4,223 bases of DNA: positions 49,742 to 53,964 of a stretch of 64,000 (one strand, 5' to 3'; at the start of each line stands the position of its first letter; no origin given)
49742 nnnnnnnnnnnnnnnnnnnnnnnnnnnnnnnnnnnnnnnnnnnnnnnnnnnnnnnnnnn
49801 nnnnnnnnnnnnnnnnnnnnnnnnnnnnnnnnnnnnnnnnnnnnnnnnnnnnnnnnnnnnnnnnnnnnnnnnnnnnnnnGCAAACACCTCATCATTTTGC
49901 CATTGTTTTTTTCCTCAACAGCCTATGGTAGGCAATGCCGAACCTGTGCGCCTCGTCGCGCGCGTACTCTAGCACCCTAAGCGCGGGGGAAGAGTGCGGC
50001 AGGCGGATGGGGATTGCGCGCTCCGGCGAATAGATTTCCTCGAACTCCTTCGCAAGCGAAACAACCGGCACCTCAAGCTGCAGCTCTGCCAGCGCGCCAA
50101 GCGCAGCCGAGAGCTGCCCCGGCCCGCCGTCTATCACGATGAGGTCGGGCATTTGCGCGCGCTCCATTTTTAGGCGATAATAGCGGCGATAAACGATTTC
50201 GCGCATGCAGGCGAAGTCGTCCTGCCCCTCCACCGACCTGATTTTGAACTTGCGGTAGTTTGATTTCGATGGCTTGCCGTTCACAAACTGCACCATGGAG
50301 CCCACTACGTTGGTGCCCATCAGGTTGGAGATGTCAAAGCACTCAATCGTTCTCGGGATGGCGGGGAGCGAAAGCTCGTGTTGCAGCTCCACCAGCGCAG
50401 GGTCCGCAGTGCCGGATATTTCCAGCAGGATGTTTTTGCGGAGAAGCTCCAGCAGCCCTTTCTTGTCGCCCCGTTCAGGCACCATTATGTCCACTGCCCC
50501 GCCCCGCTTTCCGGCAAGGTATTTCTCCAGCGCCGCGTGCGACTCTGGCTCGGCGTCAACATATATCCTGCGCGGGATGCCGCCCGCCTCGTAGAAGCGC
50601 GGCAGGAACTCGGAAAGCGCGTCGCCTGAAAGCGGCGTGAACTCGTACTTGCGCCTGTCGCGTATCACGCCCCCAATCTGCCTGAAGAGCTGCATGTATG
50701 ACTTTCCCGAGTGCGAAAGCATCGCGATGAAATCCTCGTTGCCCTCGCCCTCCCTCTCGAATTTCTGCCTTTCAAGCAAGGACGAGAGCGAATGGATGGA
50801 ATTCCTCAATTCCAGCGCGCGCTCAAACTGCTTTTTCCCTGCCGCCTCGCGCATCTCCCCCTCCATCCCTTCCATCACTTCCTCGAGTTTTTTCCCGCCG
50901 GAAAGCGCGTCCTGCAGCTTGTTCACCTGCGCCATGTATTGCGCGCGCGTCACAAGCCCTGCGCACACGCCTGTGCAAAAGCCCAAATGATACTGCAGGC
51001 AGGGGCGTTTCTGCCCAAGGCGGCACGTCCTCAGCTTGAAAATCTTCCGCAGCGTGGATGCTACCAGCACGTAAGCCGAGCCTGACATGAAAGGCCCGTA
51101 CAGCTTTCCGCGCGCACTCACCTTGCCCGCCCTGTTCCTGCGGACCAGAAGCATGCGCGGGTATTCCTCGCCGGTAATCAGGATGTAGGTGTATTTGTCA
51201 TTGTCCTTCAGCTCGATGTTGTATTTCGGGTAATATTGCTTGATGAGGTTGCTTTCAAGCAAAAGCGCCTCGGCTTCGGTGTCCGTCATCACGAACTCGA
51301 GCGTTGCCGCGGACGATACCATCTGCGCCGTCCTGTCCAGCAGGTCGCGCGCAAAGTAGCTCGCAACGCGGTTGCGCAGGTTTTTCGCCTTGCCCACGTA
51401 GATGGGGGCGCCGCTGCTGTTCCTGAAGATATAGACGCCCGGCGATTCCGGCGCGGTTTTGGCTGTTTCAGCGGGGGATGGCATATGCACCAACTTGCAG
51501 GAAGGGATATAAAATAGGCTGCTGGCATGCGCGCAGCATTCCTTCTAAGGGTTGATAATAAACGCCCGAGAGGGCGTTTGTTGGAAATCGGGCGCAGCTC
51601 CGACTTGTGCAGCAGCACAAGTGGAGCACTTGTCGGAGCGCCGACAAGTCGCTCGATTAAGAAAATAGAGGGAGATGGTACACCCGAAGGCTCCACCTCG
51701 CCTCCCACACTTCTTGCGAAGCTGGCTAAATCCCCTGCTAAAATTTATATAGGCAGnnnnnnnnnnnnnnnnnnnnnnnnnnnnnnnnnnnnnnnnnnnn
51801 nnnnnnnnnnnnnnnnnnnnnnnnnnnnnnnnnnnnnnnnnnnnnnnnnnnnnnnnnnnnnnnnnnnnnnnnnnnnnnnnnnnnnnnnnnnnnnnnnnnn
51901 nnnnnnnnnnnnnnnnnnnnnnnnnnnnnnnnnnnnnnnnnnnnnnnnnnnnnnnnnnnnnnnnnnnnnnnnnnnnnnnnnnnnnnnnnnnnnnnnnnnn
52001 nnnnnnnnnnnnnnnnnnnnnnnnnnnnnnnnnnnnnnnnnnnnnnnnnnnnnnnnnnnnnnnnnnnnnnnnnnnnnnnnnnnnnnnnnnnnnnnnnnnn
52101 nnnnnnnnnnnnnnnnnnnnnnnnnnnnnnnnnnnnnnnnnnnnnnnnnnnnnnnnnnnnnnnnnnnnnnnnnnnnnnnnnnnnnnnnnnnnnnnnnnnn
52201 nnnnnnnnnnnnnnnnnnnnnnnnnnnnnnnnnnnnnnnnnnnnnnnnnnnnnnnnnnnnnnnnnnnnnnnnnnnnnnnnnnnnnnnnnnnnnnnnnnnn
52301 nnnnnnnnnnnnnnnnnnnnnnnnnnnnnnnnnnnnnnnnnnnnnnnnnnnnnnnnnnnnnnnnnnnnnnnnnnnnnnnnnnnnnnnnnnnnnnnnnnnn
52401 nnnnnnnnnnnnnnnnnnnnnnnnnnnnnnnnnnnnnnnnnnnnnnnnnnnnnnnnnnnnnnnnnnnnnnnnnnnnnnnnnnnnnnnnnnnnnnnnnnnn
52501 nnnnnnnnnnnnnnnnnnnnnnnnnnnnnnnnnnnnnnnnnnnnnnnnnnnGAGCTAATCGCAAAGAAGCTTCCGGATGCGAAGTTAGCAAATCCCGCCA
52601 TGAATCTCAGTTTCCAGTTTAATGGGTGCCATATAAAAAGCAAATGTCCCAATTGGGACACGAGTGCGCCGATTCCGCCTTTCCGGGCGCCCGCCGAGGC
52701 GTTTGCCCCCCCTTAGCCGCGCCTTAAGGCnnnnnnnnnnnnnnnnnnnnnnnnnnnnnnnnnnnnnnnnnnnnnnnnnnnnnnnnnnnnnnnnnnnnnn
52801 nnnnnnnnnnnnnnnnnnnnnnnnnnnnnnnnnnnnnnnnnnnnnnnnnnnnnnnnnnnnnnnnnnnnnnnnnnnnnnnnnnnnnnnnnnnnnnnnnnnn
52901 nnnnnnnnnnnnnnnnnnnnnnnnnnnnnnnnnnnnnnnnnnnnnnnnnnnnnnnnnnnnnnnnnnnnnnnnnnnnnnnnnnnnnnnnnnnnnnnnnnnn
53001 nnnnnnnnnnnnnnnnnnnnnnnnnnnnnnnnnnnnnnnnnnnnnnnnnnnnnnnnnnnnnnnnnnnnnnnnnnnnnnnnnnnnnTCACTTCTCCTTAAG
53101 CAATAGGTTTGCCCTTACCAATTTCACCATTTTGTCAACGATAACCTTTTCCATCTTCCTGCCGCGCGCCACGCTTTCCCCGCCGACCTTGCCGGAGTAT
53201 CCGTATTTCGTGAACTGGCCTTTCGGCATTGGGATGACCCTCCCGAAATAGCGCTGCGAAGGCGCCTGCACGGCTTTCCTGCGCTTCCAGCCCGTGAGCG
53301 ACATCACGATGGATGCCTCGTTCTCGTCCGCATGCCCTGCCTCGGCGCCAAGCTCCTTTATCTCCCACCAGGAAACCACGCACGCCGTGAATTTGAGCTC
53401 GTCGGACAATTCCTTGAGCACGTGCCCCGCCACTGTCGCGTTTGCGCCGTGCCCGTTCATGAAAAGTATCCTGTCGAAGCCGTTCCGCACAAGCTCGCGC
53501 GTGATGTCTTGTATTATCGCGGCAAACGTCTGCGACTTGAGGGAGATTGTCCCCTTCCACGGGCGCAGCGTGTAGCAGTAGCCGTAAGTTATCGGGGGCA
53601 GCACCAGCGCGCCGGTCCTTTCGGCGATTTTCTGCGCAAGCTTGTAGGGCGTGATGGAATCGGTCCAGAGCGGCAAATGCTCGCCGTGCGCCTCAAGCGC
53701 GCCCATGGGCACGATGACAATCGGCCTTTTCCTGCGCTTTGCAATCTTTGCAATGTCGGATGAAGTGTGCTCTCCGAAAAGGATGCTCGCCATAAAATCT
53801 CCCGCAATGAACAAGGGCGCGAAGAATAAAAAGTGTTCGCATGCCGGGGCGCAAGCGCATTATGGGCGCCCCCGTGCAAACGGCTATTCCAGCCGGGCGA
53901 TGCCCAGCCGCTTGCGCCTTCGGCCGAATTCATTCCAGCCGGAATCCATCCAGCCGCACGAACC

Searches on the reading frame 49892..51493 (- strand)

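Call 71: search_protein_families(library=pfam, proteins=[window:49892-51493:-], max_evalue=0.00001)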
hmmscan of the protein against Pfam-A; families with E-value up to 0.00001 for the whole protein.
window:49892-51493:- (533 aa): 3 families
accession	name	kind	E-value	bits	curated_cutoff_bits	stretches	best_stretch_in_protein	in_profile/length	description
PF08459.17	UvrC_RNaseH_dom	-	8.9e-54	182.1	22.3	1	372-520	2-159/159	UvrC RNAse H endonuclease domain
PF22920.2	UvrC_RNaseH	-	1.5e-20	73.7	24.3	1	253-356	2-110/116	UvrC Ribonuclease H-like domain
PF01541.30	GIY-YIG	-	4.5e-10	40.1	22.6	1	18-92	2-78/78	GIY-YIG catalytic domain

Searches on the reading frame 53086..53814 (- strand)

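Call 71: search_protein_families(library=pfam, proteins=[window:53086-53814:-], max_evalue=0.00001)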
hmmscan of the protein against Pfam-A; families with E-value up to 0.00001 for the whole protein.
window:53086-53814:- (242 aa): 1 family
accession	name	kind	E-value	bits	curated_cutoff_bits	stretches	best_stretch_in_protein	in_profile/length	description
PF02633.19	Creatininase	-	4.3e-47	161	31.3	1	17-233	4-238/238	Creatinine amidohydrolase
